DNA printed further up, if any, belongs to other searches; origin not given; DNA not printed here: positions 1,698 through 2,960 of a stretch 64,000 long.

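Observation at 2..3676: SF1B helicase - ADP-ribosylglycohydrolase - HNH nuclease operon in a lower-GC patch: candidate uncharacterised immunity module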

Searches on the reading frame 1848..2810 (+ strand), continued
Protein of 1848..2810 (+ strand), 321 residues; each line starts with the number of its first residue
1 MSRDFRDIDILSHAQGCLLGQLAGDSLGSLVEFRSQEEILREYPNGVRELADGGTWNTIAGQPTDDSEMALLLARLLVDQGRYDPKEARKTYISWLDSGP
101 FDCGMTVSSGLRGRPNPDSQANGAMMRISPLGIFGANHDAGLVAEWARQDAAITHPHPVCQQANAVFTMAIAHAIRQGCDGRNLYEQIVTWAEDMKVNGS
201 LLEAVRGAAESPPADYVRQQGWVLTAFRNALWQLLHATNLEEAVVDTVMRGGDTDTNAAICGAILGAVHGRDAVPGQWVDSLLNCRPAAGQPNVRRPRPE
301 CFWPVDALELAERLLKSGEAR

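Call 76: find_encoding_contigs(protein=P0014, flank=9000, max_places=2)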
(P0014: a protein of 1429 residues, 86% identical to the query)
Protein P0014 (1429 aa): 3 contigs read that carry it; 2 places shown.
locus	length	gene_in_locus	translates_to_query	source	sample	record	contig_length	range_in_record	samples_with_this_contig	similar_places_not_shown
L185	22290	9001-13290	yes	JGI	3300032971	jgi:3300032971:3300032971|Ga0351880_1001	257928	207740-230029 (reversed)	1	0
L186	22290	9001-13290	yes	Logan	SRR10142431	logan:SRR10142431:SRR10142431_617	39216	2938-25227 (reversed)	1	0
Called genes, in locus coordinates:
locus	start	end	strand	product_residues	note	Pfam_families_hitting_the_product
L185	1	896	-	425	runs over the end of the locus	PF01979:Amidohydro_1, PF12890:DHOase, PF07969:Amidohydro_3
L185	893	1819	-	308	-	PF02729:OTCace_N, PF00185:OTCace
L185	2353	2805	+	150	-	PF00011:HSP20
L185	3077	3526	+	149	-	PF02915:Rubrerythrin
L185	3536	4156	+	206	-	PF13521:AAA_28 (weak), PF02223:Thymidylate_kin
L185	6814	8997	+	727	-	PF01555:N6_N4_Mtase (weak)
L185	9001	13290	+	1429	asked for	PF13086:AAA_11, PF13245:AAA_19, PF13604:AAA_30 (faint), PF13087:AAA_12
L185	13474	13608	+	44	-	-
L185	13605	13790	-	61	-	-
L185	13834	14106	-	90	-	-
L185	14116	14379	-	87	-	-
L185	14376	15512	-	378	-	PF01510:Amidase_2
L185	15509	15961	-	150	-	-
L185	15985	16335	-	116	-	-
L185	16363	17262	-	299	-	PF13385:Laminin_G_3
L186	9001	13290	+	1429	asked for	PF13086:AAA_11, PF13245:AAA_19, PF13604:AAA_30 (faint), PF13087:AAA_12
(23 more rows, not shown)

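Call 90: search_protein_families(library=ncbifam, proteins=[L001:3517-5700:+, L001:5707-9993:+, L024:11000-12016:+, L044:10936-11892:+, L082:10979-12028:+], max_evalue=0.001)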
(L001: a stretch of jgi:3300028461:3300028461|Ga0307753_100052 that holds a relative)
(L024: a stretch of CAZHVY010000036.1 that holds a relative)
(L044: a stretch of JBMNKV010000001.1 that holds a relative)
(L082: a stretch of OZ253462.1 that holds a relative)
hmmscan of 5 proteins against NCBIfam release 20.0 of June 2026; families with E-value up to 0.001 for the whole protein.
L001:3517-5700:+ (728 aa): 5 families
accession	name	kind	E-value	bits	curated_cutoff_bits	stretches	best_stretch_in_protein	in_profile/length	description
NF042963.1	DUF1156_antiphage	equivalog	7e-26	90.6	1000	3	504-656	572-715/960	anti-phage-associated DUF1156 domain-containing protein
NF010253.0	PRK13699.1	subfamily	4.1e-08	33.2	244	0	96-128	160-192/226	DNA methyltransferase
TIGR01177.1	TIGR01177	hypoth_equivalog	5.8e-07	29.1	316.55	1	100-130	183-213/330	TIGR01177 family methyltransferase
NF050803.1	DnaMtaseCcrMCaul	equivalog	5.6e-06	25.5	830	0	99-131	205-237/350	adenine-specific DNA-methyltransferase CcrM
NF008572.0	PRK11524.1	equivalog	1.8e-05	24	292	0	489-528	17-56/294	adenine-specific DNA-methyltransferase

L001:5707-9993:+ (1429 aa): 6 families
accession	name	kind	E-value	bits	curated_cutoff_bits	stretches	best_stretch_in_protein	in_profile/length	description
TIGR00376.1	TIGR00376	hypoth_equivalog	4.2e-29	101.5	348.9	3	924-1049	156-268/639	IGHMBP2 family helicase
NF040671.1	PLuB_AAA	exception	3.7e-22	77.6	999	1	917-1373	806-1230/1256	PLuB system helicase-like protein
NF058533.1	antiphage_ProA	equivalog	1.8e-11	42.2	1500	1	1075-1120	1299-1341/1903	anti-phage protein ProA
TIGR01448.2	helicase_RecD2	equivalog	1.4e-09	36.7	500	1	915-984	305-368/713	SF1B family DNA helicase RecD2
NF042953.1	Hhe_antiphage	equivalog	8e-07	26.8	2000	1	1080-1121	1282-1320/1797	DUF4011 domain-containing anti-phage protein Hhe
TIGR01447.1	recD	equivalog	3.1e-05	22.8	310.15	0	918-987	138-208/597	exodeoxyribonuclease V subunit alpha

L024:11000-12016:+ (339 aa): 1 family
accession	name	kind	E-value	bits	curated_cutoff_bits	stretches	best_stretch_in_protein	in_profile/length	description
TIGR03299.1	LGT_TIGR03299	subfamily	7.2e-13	48.4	110.7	1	19-299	35-296/312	phage/plasmid-like protein TIGR03299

L044:10936-11892:+ (319 aa): 0 families

L082:10979-12028:+ (350 aa): 0 families

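Call 96: find_related_loci(query=window:1848-2810:+, collection=viral_contigs, flank=8000)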
Query window:1848-2810:+ (321 aa) in viral_contigs; peptide patterns used: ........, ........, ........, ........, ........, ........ (x = any residue, [..] = any of these).
14 stretches matched a pattern; 12 encode a relative of the query (tblastn E <= 1e-3); 10 distinct loci.
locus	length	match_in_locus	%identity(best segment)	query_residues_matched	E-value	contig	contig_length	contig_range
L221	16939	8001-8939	73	8-320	2e-157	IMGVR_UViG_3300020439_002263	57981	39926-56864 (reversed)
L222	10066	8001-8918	73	11-316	1e-154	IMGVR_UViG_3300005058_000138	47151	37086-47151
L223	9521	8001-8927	71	8-316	2e-151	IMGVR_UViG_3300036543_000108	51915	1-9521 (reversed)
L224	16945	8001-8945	68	5-319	1e-137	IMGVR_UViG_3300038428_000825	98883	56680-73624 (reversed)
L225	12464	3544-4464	67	10-317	6e-135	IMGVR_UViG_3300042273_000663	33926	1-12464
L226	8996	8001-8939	58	3-315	2e-124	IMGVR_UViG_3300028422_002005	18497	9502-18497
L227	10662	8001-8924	73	8-315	9e-152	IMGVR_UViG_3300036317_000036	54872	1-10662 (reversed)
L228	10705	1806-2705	53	7-304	2e-87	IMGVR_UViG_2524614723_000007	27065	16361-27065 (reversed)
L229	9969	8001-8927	72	8-316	1e-151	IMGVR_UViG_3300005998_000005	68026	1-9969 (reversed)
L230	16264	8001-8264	67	10-101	9e-31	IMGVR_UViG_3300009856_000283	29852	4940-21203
